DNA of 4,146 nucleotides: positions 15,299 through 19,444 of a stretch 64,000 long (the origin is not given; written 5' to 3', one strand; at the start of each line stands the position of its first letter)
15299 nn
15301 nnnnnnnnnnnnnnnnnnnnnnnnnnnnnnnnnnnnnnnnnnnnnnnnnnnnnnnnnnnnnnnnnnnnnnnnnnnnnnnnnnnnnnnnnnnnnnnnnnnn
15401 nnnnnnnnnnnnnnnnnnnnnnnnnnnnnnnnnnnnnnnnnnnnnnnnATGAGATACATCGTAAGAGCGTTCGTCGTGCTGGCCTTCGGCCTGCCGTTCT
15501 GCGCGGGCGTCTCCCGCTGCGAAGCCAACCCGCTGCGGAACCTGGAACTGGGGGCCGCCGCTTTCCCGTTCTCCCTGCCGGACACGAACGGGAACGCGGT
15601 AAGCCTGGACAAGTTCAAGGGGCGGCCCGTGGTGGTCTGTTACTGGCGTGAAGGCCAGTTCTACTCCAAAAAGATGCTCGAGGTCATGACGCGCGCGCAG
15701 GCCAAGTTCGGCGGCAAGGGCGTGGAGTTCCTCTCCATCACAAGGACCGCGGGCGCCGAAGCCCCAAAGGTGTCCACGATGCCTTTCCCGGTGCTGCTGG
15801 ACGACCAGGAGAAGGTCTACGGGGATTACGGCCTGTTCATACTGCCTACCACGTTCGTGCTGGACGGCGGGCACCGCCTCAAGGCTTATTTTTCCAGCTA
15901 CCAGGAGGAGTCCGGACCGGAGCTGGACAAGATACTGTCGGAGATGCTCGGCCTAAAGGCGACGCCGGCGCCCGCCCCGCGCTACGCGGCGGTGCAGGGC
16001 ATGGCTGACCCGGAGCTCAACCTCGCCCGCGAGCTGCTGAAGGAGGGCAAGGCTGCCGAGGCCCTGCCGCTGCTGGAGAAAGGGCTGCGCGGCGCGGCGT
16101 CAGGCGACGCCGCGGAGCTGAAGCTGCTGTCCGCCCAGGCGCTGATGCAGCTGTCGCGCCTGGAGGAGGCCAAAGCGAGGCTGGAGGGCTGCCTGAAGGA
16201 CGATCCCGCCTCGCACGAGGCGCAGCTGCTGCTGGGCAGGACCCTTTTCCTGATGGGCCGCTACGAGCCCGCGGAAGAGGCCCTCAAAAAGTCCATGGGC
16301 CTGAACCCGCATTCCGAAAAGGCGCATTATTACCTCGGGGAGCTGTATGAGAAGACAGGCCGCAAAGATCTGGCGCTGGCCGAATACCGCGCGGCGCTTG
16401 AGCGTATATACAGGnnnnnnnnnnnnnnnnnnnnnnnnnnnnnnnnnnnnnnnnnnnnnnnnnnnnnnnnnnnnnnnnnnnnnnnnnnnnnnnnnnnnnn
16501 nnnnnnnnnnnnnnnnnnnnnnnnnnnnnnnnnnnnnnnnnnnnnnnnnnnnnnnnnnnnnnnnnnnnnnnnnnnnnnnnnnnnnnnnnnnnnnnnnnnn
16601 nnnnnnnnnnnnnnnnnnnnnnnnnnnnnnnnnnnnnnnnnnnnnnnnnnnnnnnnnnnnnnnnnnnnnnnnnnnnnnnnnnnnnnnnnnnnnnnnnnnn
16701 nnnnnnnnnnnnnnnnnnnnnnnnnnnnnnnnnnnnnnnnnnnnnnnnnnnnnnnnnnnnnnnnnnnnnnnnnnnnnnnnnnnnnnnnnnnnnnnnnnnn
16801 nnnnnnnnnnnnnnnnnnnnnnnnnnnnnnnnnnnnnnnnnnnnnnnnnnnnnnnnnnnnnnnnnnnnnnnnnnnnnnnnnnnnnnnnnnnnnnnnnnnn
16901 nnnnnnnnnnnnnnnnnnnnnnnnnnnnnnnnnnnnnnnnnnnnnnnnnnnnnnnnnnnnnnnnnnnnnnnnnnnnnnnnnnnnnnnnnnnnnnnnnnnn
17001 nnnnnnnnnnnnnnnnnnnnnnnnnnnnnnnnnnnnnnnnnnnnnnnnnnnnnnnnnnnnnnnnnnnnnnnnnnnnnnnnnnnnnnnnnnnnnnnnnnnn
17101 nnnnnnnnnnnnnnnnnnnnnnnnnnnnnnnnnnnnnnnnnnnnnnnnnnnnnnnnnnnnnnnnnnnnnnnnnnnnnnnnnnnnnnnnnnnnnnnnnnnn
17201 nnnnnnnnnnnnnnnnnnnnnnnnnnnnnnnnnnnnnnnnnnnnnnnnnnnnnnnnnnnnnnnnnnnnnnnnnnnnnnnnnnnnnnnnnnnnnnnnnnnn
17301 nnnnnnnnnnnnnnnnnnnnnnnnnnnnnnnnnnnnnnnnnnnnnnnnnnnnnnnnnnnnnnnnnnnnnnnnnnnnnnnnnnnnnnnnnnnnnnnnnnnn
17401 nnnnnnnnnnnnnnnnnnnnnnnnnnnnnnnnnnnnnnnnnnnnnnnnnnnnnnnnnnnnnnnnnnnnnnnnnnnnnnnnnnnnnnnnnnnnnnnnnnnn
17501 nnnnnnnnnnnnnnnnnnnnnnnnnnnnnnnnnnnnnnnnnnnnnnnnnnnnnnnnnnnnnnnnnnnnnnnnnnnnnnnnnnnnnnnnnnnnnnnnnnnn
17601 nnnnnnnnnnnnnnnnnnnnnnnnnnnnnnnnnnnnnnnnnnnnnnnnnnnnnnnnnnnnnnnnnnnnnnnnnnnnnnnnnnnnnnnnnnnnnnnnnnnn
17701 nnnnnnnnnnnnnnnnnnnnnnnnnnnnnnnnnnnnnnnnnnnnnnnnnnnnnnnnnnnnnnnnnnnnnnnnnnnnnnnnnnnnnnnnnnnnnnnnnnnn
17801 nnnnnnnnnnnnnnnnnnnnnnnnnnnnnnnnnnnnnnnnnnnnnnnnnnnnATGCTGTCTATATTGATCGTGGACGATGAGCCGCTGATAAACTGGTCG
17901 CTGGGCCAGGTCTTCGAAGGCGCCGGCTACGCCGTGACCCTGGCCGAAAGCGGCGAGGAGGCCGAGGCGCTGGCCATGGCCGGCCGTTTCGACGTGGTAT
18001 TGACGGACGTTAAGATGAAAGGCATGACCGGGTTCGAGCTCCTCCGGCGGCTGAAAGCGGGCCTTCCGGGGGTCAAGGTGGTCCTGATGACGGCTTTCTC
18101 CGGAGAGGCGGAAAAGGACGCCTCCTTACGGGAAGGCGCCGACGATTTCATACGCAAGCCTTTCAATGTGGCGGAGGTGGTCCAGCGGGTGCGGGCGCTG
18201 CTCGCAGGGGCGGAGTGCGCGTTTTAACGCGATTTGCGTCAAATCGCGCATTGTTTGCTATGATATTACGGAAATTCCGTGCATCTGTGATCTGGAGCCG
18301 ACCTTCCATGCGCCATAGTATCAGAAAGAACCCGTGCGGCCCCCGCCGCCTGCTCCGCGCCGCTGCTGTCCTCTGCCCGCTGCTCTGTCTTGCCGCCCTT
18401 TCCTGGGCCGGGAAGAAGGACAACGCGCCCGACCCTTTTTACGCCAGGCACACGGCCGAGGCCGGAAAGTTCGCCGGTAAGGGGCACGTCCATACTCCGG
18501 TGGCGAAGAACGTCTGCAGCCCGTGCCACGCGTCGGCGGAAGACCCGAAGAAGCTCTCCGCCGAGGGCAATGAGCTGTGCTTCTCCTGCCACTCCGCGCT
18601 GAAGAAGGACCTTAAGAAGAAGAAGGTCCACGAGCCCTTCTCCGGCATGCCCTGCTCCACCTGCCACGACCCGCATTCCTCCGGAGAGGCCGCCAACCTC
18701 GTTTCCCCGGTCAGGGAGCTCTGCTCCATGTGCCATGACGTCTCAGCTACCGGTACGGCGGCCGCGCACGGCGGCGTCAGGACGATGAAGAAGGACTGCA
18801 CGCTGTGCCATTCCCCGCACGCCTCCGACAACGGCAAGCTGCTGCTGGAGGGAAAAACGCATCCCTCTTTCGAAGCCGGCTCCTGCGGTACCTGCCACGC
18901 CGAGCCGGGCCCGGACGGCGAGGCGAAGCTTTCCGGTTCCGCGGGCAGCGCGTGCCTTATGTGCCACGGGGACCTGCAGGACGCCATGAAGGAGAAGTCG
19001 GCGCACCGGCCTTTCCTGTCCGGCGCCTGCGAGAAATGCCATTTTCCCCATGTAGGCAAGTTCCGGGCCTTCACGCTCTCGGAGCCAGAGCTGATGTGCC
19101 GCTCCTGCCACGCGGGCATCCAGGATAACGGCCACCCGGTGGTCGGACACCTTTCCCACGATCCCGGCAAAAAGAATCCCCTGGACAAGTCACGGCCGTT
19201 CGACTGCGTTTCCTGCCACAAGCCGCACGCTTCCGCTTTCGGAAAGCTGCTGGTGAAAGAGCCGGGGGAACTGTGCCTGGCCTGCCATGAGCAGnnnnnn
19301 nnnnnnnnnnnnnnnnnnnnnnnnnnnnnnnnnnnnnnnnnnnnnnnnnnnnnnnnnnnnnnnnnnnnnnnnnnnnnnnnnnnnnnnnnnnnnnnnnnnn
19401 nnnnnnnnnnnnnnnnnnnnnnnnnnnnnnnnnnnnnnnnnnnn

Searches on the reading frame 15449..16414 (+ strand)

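Call 4: search_protein_families(library=pfam, proteins=[window:15449-16414:+], max_evalue=0.01)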
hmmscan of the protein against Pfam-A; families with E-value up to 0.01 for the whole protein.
window:15449-16414:+ (322 aa): 20 families
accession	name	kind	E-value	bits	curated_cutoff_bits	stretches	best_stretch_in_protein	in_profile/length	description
PF14559.12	TPR_19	-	7.9e-17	61.8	25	3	238-280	7-49/68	Tetratricopeptide repeat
PF00578.27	AhpC-TSA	-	4.4e-14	52.9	26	1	35-142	2-119/124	AhpC/TSA family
PF13432.12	TPR_16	-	1.1e-12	48.5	32.7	3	228-282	3-57/65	Tetratricopeptide repeat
PF13181.12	TPR_8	-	6e-11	42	25.7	1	257-287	2-32/34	Tetratricopeptide repeat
PF07719.23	TPR_2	-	6.1e-11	42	27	1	291-318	2-29/34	Tetratricopeptide repeat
PF00515.34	TPR_1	-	7.3e-10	38.7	27.8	1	258-288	3-33/34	Tetratricopeptide repeat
PF13428.12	TPR_14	-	1.2e-09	38.3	23.5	2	223-264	2-43/44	Tetratricopeptide repeat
PF12895.13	ANAPC3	-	1.7e-09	38.3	27.2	1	250-312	17-78/82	Anaphase-promoting complex, cyclosome, subunit 3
PF13174.12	TPR_6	-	5.8e-07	30.2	26.3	0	292-318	2-28/33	Tetratricopeptide repeat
PF13414.12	TPR_11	-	1.2e-06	28.5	26.8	1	263-304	1-42/42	TPR repeat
PF08534.16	Redoxin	-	1.6e-06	28.4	26.6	1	38-160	6-145/148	Redoxin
PF13424.12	TPR_12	-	3.1e-06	27.7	30.1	2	260-318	7-73/77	Tetratricopeptide repeat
PF07721.20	TPR_4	-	2e-05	25.2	27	0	190-210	5-25/26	Tetratricopeptide repeat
PF25063.1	ARM_TT21_C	-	2e-05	25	35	1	219-316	52-155/209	Tetratricopeptide repeat protein 21 C-terminal ARM domain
PF13431.12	TPR_17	-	0.00012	22.5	24.4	0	281-310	4-33/34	Tetratricopeptide repeat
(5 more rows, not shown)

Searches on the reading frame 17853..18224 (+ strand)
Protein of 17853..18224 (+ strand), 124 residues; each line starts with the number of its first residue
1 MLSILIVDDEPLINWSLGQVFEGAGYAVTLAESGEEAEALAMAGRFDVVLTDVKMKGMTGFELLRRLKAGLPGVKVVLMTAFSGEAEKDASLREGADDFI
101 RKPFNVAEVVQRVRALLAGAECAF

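Call 14: search_protein_families(library=pfam, proteins=[window:17853-18224:+], max_evalue=0.0001)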
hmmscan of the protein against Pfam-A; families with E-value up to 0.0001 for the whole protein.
window:17853-18224:+ (124 aa): 1 family
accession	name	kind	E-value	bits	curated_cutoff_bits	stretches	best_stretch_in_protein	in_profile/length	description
PF00072.30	Response_reg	-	2.8e-28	98.7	30.2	1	4-114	1-111/111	Response regulator receiver domain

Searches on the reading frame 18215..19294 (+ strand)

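Call 14: search_protein_families(library=pfam, proteins=[window:18215-19294:+], max_evalue=0.0001)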
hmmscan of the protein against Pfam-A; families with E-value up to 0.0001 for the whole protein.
window:18215-19294:+ (360 aa): 4 families
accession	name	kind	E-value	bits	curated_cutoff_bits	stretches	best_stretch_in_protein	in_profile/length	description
PF09699.15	Paired_CXXCH_1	-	8.4e-45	150.6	20.6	5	139-176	1-38/41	Doubled CXXCH motif (Paired_CXXCH_1)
PF14537.11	Cytochrom_c3_2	-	2.3e-15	57.2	25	2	223-299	8-78/79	Cytochrome c3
PF14522.11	Cytochrome_C7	-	3.5e-10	40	24.8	0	191-251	12-66/67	Cytochrome c7 and related cytochrome c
PF22113.1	Mtrc-MtrF_II-IV_dom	-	2.9e-09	37.1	30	1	119-230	6-129/176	Outer membrane cytochrome MtrC/MtrF-like, domains II/IV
